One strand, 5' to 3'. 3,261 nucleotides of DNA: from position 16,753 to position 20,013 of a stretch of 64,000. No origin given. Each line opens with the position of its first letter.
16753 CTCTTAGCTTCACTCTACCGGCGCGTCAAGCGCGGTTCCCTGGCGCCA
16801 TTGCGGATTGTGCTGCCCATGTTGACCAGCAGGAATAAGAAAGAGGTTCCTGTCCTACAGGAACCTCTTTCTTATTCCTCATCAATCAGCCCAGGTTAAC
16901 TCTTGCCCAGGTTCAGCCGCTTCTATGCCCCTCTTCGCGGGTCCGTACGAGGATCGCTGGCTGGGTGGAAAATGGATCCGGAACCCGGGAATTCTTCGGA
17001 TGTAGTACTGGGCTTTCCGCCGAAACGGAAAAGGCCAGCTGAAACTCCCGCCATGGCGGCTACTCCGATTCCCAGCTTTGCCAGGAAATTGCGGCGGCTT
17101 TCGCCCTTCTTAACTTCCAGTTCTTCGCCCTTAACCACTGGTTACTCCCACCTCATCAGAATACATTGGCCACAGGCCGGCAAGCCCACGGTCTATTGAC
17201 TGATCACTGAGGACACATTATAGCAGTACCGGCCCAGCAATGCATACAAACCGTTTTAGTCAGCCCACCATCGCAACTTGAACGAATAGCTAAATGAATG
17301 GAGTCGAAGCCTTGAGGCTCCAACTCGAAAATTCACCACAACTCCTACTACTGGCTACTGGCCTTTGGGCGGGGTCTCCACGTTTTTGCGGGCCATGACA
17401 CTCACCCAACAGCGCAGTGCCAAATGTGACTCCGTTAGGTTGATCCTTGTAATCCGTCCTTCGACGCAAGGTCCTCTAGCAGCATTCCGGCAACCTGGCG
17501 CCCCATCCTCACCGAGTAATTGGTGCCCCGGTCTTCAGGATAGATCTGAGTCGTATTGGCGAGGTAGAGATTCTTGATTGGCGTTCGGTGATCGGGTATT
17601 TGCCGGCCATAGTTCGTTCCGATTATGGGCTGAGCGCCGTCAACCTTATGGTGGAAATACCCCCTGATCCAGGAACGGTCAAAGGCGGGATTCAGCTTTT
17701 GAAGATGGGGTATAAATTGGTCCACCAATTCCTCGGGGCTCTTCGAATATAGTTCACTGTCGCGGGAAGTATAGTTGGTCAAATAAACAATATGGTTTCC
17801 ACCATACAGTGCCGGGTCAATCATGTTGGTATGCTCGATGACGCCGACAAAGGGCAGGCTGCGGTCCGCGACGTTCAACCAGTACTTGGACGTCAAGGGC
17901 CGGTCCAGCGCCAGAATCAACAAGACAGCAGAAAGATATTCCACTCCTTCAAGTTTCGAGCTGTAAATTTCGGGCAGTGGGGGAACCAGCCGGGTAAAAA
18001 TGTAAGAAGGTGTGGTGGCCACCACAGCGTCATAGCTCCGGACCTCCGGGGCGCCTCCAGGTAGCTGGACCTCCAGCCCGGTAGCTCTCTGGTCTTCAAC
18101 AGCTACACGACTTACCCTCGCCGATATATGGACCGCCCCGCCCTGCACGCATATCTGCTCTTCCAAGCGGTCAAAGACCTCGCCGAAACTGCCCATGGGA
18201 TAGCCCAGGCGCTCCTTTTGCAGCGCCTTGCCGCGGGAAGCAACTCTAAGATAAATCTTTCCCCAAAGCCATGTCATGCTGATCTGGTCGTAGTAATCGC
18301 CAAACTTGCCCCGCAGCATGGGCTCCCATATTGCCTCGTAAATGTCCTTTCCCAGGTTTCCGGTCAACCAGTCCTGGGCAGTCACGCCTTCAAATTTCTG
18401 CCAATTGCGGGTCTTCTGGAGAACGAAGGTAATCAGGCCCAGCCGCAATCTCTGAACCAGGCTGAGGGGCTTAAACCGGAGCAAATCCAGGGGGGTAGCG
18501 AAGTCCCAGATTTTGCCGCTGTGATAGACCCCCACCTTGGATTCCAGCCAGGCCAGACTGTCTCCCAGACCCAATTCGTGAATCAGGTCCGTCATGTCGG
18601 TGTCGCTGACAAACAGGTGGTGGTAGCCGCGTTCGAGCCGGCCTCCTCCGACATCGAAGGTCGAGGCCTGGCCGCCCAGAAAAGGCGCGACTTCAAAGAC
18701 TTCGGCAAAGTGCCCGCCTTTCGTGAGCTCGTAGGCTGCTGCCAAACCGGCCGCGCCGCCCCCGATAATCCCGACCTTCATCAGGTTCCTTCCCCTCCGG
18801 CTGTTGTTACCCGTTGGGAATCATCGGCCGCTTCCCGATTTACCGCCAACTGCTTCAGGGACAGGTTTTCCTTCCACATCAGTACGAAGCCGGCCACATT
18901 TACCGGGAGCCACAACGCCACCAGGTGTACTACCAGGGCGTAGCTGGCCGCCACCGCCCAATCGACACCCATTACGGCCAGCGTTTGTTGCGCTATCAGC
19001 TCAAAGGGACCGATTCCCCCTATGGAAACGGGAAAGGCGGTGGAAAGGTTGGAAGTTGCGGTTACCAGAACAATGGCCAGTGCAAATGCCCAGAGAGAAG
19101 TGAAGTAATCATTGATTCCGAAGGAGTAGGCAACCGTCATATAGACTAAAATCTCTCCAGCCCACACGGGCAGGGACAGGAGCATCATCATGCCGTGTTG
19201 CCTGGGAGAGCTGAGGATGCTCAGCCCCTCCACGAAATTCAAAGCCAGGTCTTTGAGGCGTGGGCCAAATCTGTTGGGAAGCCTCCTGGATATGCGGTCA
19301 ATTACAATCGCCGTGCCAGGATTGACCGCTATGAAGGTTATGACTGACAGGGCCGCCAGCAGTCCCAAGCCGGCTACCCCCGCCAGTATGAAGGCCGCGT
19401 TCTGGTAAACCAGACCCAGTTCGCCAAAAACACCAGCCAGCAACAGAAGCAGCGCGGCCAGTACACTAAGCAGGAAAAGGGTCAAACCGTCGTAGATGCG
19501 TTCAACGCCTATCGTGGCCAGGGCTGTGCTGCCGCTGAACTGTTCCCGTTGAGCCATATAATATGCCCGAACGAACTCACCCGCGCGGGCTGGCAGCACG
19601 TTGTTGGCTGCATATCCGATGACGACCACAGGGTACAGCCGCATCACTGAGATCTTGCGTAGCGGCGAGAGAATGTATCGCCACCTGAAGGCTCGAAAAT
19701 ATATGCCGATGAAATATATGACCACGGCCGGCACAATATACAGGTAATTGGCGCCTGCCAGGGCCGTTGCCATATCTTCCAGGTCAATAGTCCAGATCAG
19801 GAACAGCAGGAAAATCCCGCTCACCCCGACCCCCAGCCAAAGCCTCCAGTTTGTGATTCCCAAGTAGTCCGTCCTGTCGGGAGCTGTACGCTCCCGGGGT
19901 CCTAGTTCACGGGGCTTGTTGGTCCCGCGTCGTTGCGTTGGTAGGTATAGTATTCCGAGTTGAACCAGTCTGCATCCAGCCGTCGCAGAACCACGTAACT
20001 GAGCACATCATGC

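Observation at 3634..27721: Three UGA-recoded thiol-oxidoreductase genes within 24 kb: a Sec-rich redox proteome invisible to ordinary ORF calling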

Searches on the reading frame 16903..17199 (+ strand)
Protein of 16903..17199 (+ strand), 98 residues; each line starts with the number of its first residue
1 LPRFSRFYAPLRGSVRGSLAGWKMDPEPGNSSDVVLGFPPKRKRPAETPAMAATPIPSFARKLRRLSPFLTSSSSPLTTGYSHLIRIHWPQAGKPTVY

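Call 9: search_protein_families(library=pfam, proteins=[window:16903-17199:+], max_evalue=0.001)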
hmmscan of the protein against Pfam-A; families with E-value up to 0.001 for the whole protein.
window:16903-17199:+ (98 aa): 0 families

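Call 16: search_protein_families(library=pfam, proteins=[window:16903-17199:+], max_evalue=0.0001)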
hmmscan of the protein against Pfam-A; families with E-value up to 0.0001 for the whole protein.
window:16903-17199:+ (98 aa): 0 families

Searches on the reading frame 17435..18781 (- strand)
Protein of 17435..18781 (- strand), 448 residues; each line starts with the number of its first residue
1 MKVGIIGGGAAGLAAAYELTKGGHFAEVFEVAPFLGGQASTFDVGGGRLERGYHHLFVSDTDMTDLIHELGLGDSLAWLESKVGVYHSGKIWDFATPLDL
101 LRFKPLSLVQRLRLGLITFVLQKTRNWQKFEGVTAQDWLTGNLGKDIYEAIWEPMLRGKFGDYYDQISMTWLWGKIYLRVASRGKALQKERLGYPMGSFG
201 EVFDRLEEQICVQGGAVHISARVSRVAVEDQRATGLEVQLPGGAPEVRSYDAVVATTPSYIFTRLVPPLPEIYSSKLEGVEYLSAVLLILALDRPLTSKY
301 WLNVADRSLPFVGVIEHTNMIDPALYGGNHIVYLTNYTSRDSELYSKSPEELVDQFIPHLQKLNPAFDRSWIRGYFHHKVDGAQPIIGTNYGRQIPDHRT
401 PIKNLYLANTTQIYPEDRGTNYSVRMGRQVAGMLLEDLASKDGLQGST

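Call 9: search_protein_families(library=pfam, proteins=[window:17435-18781:-], max_evalue=0.001)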
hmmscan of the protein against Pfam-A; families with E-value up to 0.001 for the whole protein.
window:17435-18781:- (448 aa): 4 families
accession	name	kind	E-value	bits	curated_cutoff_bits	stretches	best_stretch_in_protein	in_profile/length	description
PF01593.30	Amino_oxidase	-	3.9e-31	109.2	19.8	1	11-410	2-418/443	Flavin containing amine oxidoreductase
PF13450.12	NAD_binding_8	-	4.2e-12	46.6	21.9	1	5-70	1-68/68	NAD(P)-binding Rossmann-like domain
PF00890.30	FAD_binding_2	-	3.5e-05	23.6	20.4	1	5-256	4-200/414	FAD binding domain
PF01266.30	DAO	-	8.4e-05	22.7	27.9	1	3-40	2-39/353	FAD dependent oxidoreductase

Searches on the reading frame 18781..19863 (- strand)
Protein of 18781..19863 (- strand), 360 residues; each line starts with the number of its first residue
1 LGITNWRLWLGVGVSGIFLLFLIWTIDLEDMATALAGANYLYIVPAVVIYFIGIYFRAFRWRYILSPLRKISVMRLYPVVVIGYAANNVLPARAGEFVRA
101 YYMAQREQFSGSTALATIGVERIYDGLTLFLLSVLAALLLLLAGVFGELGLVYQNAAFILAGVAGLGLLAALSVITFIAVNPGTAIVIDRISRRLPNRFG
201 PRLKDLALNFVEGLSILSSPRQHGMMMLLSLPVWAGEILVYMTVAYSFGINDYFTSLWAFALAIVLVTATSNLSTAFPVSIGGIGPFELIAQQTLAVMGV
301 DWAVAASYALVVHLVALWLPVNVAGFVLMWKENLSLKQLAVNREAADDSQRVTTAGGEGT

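Call 9: search_protein_families(library=pfam, proteins=[window:18781-19863:-], max_evalue=0.001)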
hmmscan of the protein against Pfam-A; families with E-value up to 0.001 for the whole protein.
window:18781-19863:- (360 aa): 1 family
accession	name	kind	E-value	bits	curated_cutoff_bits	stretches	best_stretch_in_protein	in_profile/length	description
PF03706.18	LPG_synthase_TM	-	4.8e-51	174.4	33.4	1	9-321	2-299/302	Lysylphosphatidylglycerol synthase TM region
